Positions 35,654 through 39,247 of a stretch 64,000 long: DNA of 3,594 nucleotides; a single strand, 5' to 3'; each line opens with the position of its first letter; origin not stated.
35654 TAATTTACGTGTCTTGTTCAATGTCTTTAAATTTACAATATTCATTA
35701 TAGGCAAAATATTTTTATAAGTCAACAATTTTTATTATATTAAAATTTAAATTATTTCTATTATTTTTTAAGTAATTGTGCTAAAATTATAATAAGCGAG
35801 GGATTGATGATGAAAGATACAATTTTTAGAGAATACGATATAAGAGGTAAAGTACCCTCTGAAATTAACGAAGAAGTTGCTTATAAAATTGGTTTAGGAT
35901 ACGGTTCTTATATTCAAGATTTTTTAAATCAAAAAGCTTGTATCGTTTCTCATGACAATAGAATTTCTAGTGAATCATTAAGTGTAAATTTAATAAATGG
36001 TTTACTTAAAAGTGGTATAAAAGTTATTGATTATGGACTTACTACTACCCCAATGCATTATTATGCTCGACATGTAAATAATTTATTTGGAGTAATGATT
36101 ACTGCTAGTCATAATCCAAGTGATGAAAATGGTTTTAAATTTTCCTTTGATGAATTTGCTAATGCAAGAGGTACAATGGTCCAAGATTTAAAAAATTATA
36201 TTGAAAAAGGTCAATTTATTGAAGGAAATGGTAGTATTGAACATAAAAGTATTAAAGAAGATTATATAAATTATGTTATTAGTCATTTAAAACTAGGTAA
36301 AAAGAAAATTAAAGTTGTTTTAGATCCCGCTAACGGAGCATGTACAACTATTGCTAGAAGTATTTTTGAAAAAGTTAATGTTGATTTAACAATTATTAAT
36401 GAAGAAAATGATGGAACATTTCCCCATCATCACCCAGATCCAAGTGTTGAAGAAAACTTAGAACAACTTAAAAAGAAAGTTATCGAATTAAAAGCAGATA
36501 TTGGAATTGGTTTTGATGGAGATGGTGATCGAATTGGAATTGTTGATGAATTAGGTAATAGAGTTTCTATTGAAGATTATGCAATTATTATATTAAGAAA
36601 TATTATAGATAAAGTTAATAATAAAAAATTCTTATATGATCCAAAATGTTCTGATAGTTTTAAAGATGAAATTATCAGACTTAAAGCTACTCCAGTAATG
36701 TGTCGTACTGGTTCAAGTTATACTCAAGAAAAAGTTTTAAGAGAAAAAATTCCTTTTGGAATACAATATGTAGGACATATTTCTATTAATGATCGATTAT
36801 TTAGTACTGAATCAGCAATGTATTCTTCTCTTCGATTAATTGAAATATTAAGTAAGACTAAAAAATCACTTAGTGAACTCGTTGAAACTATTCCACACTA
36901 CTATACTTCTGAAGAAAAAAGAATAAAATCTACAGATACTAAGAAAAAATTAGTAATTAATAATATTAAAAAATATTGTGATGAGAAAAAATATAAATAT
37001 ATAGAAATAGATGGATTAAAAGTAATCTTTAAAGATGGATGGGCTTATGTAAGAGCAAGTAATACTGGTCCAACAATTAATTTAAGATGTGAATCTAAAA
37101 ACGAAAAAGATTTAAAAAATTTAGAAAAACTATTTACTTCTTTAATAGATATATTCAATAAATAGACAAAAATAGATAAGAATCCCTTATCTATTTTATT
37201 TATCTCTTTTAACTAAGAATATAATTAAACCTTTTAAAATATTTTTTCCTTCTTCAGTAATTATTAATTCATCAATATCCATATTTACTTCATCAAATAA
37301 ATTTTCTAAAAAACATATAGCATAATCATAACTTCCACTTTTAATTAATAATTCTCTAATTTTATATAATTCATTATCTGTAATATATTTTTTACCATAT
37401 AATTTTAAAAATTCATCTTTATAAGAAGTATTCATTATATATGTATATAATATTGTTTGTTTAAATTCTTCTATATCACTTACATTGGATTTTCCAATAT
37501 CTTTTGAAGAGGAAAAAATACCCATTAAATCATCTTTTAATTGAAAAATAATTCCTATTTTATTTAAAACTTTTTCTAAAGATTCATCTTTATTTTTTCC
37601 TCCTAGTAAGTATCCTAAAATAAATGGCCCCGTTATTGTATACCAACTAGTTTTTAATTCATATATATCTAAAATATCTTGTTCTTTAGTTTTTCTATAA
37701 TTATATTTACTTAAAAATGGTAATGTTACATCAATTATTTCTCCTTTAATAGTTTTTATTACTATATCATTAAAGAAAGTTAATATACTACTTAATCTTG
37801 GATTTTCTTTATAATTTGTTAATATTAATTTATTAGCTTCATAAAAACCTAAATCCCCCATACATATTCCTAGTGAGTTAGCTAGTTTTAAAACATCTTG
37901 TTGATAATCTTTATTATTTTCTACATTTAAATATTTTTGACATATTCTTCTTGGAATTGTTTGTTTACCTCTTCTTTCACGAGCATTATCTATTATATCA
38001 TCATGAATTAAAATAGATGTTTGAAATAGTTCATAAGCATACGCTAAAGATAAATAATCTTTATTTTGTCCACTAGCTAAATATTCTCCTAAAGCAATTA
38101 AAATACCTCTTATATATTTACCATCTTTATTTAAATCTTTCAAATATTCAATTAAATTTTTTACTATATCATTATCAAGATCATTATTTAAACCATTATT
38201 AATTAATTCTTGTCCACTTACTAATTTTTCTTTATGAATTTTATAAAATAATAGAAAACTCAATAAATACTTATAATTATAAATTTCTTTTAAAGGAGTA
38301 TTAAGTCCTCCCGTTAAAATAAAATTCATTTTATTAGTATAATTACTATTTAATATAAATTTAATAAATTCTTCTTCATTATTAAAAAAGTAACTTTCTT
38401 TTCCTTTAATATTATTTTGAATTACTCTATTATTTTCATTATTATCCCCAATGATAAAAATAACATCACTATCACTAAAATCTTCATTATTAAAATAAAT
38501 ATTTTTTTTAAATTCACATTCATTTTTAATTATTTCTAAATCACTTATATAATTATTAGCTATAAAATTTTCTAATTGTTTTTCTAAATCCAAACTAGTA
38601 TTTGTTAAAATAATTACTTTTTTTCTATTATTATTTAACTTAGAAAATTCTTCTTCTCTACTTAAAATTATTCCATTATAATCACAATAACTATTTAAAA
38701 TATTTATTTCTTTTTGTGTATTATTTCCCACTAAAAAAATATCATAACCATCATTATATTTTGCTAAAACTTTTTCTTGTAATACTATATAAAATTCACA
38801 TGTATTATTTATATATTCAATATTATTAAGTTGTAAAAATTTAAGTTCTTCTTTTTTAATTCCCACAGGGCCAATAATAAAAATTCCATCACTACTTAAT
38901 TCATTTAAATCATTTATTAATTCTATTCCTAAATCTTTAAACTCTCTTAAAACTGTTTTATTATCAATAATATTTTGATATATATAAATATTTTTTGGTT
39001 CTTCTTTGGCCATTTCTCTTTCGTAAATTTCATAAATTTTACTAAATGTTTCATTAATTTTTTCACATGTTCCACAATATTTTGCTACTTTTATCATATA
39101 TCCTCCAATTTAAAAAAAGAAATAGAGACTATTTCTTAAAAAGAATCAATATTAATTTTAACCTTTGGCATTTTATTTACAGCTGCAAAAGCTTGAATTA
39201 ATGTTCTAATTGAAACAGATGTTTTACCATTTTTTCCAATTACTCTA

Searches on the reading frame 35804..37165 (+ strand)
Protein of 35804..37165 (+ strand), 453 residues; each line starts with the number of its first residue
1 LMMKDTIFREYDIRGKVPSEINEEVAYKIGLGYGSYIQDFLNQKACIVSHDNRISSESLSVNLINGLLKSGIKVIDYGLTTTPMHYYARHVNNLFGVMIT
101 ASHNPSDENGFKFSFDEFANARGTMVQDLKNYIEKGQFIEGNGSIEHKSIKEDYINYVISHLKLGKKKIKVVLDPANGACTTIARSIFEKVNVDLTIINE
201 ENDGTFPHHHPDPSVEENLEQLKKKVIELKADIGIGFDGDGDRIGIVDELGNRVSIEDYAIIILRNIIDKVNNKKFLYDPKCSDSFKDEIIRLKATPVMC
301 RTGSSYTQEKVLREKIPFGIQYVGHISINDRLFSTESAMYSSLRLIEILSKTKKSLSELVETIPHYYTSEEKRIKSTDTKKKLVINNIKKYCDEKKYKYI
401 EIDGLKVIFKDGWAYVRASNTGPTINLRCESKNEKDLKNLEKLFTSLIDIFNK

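Call 35: search_protein_families(library=pfam, proteins=[window:35804-37165:+], max_evalue=0.001)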
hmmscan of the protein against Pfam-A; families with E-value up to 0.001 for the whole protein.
window:35804-37165:+ (453 aa): 4 families
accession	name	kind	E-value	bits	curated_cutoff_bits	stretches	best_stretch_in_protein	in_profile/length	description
PF02878.22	PGM_PMM_I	-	4.1e-30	104.7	22.5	1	6-138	2-136/138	Phosphoglucomutase/phosphomannomutase, alpha/beta/alpha domain I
PF02879.22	PGM_PMM_II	-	3e-24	86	29.3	1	153-251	2-103/103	Phosphoglucomutase/phosphomannomutase, alpha/beta/alpha domain II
PF02880.22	PGM_PMM_III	-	1.8e-12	47.8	20.7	1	259-364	5-112/115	Phosphoglucomutase/phosphomannomutase, alpha/beta/alpha domain III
PF00408.26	PGM_PMM_IV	-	3e-08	34.1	23.1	1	378-441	8-62/68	Phosphoglucomutase/phosphomannomutase, C-terminal domain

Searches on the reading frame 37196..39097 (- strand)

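Call 35: search_protein_families(library=pfam, proteins=[window:37196-39097:-], max_evalue=0.001)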
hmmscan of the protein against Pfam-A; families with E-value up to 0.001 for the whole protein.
window:37196-39097:- (633 aa): 2 families
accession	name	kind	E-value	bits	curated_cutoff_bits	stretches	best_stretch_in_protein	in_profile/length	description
PF00348.22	polyprenyl_synt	-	3.8e-37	128.3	27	1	313-579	5-246/251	Polyprenyl synthetase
PF02401.23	LYTB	-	3.4e-24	86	24.5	1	2-269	1-256/267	LytB protein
